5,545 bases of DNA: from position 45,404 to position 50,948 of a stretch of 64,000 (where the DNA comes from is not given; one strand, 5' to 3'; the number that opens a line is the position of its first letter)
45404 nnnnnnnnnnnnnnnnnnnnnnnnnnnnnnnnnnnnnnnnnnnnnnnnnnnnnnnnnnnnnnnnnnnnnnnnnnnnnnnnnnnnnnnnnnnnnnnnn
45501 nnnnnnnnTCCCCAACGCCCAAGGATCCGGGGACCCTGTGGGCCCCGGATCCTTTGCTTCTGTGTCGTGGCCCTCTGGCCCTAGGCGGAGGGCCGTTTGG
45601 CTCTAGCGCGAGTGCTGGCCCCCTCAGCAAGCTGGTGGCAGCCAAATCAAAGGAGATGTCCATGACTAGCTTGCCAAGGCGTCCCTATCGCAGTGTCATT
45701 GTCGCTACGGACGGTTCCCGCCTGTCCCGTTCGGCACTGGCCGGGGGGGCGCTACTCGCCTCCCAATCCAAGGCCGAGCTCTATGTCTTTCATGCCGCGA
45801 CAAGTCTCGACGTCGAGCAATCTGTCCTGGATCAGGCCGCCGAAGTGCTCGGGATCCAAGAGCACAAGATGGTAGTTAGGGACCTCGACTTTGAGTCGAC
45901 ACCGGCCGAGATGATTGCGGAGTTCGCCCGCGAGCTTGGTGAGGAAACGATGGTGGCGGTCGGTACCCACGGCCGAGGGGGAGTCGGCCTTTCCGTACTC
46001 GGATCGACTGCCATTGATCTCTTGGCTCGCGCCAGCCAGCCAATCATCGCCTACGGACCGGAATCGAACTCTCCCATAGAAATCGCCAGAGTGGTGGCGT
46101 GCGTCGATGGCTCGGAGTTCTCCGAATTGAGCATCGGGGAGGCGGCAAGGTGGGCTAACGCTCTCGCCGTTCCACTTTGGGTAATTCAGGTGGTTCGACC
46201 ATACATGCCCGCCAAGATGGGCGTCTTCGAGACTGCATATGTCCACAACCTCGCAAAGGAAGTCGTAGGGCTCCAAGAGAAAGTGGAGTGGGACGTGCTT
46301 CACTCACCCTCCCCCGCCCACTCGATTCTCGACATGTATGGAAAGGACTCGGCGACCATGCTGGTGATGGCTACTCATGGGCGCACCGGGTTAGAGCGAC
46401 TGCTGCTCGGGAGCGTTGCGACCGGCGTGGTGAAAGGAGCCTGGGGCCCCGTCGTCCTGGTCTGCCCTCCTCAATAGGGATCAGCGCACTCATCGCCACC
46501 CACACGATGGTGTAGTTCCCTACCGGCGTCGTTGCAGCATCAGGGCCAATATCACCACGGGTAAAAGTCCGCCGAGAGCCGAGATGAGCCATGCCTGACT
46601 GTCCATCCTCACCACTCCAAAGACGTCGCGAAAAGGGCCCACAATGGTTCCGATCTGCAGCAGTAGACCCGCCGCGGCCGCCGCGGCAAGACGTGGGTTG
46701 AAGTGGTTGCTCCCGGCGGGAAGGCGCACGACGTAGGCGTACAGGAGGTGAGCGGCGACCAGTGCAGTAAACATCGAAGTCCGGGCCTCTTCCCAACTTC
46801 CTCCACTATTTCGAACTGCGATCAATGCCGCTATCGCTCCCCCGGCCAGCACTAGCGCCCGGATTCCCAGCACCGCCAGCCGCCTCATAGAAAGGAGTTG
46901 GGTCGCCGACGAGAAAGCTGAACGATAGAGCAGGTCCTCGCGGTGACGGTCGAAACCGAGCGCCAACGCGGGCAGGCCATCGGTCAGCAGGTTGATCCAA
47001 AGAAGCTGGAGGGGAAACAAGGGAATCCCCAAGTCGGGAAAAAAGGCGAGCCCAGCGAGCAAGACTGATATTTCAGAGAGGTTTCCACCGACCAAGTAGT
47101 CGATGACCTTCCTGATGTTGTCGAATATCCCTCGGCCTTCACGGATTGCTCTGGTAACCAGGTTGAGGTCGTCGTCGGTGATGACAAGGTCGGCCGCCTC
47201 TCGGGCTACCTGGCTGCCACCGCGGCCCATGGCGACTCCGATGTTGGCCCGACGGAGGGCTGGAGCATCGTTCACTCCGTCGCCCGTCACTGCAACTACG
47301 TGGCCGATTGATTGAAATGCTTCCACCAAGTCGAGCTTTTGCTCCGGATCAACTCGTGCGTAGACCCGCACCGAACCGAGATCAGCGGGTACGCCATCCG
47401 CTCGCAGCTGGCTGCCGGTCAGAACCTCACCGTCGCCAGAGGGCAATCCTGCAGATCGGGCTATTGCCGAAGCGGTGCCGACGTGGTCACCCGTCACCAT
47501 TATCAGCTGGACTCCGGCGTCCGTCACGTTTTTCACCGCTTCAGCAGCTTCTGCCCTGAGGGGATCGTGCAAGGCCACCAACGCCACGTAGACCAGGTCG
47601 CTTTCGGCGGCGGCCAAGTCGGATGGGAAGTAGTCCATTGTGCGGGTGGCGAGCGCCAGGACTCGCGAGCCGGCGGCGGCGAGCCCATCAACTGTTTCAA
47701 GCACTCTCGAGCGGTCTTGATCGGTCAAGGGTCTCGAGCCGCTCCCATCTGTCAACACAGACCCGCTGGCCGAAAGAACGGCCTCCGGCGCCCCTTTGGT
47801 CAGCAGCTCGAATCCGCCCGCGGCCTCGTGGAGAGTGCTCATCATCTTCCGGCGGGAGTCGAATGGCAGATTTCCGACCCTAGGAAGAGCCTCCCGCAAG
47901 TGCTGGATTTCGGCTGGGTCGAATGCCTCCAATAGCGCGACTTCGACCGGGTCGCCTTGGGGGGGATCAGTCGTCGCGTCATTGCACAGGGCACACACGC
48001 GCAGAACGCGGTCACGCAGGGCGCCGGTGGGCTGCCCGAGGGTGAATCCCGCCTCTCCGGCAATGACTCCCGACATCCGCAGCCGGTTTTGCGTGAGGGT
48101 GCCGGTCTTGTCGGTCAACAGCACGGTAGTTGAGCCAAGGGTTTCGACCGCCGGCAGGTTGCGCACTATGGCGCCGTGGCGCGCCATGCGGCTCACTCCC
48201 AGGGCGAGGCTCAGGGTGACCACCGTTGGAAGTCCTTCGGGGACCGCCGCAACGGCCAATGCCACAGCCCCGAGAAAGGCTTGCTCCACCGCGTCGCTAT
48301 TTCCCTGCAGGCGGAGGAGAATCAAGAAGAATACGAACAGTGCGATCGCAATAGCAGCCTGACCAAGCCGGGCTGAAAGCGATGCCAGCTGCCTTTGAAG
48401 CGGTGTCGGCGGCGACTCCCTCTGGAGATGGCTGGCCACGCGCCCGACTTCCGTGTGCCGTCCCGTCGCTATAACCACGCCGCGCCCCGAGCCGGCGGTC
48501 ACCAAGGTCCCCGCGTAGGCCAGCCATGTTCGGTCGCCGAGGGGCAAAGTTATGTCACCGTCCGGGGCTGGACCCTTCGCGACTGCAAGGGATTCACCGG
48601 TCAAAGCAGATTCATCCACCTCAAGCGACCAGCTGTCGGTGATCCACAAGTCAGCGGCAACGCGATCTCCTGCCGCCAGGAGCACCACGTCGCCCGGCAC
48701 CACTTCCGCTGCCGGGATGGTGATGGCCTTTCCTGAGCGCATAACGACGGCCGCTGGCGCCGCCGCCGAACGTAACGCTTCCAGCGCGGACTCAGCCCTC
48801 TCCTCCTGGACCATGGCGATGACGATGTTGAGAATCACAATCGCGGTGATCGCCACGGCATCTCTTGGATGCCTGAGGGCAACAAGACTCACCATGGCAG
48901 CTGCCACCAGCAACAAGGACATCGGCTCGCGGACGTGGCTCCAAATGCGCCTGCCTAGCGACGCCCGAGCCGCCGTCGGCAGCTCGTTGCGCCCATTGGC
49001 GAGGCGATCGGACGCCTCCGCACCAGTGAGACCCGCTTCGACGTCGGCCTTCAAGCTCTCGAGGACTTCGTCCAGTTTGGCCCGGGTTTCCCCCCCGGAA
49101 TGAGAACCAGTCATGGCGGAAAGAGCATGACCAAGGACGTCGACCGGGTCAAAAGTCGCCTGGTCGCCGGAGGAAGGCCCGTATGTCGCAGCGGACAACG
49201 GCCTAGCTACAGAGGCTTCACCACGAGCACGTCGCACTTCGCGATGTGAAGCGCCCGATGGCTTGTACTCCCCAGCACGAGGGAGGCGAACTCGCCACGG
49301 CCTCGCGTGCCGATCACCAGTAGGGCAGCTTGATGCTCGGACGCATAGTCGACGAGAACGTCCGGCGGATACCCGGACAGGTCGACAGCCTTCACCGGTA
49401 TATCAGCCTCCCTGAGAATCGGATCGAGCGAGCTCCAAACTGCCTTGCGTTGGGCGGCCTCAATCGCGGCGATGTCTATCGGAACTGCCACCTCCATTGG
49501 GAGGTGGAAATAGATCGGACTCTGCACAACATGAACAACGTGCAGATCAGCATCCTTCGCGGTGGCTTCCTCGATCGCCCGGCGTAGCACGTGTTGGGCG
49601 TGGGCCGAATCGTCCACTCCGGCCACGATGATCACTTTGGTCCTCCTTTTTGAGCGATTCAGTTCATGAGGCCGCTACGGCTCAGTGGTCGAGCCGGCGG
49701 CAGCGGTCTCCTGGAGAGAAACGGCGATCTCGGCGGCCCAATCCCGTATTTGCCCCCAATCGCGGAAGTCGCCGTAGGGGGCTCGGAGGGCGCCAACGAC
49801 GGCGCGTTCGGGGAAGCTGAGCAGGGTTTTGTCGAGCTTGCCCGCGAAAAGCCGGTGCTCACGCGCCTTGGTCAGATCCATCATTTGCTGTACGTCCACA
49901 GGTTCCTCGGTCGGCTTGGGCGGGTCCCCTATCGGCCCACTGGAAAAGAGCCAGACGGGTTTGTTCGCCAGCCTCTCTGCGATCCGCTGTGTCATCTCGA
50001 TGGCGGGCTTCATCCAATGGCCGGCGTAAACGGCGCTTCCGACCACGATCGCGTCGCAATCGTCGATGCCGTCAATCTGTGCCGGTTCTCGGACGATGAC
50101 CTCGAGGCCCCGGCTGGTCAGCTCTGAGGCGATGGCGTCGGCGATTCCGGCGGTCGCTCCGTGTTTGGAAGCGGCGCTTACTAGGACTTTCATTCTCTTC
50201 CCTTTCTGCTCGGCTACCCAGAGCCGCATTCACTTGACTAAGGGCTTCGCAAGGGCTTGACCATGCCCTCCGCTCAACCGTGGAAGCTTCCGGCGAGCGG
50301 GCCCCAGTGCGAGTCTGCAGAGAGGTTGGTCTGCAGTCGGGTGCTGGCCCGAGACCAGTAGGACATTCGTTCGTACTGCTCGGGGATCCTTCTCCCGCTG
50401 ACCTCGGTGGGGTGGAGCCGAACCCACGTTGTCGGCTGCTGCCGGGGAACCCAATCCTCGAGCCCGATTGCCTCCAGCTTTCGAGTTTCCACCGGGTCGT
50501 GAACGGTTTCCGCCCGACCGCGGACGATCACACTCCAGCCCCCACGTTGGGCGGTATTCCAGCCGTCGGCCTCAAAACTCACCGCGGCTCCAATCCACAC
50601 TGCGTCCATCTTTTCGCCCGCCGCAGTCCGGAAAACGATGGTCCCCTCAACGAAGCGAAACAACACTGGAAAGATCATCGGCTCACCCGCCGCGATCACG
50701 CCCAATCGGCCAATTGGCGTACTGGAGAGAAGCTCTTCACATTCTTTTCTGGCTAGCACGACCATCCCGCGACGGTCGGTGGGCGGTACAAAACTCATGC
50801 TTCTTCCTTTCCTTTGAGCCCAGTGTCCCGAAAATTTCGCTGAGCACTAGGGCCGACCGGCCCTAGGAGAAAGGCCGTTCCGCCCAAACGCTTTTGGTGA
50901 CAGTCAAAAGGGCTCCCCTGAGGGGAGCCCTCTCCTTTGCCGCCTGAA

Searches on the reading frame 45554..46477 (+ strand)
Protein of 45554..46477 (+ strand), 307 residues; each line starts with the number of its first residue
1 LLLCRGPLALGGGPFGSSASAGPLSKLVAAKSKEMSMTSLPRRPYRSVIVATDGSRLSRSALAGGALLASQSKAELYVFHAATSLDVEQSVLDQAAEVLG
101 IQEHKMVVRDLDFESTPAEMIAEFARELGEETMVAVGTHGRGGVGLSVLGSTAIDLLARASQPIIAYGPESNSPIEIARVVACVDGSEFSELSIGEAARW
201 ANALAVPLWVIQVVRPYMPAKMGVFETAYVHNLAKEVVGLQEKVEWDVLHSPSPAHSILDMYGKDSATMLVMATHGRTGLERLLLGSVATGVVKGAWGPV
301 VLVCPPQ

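Call 7: search_protein_families(library=pfam, proteins=[window:45554-46477:+])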
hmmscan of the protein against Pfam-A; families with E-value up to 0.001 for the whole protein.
window:45554-46477:+ (307 aa): 1 family
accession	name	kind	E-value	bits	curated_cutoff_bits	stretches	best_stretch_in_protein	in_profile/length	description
PF00582.32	Usp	-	3.7e-29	102.5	24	2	179-303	4-140/141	Universal stress protein family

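Call 54: search_protein_families(library=ncbifam, proteins=[window:45662-46477:+], max_evalue=0.01)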
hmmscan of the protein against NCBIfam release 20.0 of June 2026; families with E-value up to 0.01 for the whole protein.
window:45662-46477:+ (271 aa): 2 families
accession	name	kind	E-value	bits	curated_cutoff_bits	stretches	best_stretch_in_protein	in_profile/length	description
NF008380.0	PRK11175.1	equivalog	4.1e-08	32.6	227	1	58-140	231-309/313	universal stress protein UspE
NF011581.0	PRK15005.1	equivalog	4.2e-05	23.8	166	1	205-267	83-143/144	universal stress protein UspF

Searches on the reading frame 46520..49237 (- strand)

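Call 7: search_protein_families(library=pfam, proteins=[window:46520-49237:-])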
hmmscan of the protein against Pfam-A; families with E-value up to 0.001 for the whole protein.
window:46520-49237:- (905 aa): 6 families
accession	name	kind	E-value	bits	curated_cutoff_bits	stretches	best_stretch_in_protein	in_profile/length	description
PF00122.25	E1-E2_ATPase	-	1.6e-47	161.8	28.1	1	159-354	3-181/181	E1-E2 ATPase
PF00689.26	Cation_ATPase_C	-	2.3e-27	96.3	27.3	1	738-899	2-171/175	Cation transporting ATPase, C-terminus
PF00702.32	Hydrolase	-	1.7e-15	58.4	26.4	1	373-665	4-191/191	haloacid dehalogenase-like hydrolase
PF13246.12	Cation_ATPase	-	5.8e-14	52.3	21.7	1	427-491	20-88/91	Cation transport ATPase (P-type)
PF00690.31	Cation_ATPase_N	-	8e-13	48.3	20.4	1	54-117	5-69/69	Cation transporter/ATPase, N-terminus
PF08282.18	Hydrolase_3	-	4e-05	23.9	20.9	0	648-694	206-251/255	haloacid dehalogenase-like hydrolase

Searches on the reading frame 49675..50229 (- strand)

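Call 21: search_protein_families(library=pfam, proteins=[window:49675-50229:-])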
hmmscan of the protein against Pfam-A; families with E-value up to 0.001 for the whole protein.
window:49675-50229:- (184 aa): 1 family
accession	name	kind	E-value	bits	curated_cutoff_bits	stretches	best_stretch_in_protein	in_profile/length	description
PF12724.12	Flavodoxin_5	-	6.5e-19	69.1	27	1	19-149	4-135/145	Flavodoxin domain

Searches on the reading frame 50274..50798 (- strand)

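Call 21: search_protein_families(library=pfam, proteins=[window:50274-50798:-])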
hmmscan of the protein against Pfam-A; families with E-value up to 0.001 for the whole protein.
window:50274-50798:- (174 aa): 1 family
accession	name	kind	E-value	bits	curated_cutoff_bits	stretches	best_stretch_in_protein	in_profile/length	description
PF12900.13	Pyridox_ox_2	-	6.9e-30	104.3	27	1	17-137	2-140/140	Pyridoxamine 5'-phosphate oxidase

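Call 54: search_protein_families(library=ncbifam, proteins=[window:50274-50798:-], max_evalue=0.01)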
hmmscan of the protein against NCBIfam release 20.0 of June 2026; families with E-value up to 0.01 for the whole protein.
window:50274-50798:- (174 aa): 1 family
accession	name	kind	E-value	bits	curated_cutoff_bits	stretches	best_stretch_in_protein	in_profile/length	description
NF000261.1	NimABCDEF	equivalog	0.0065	16.4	260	1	37-106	35-110/153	NimABCDEF family 5-nitroimidazole reductase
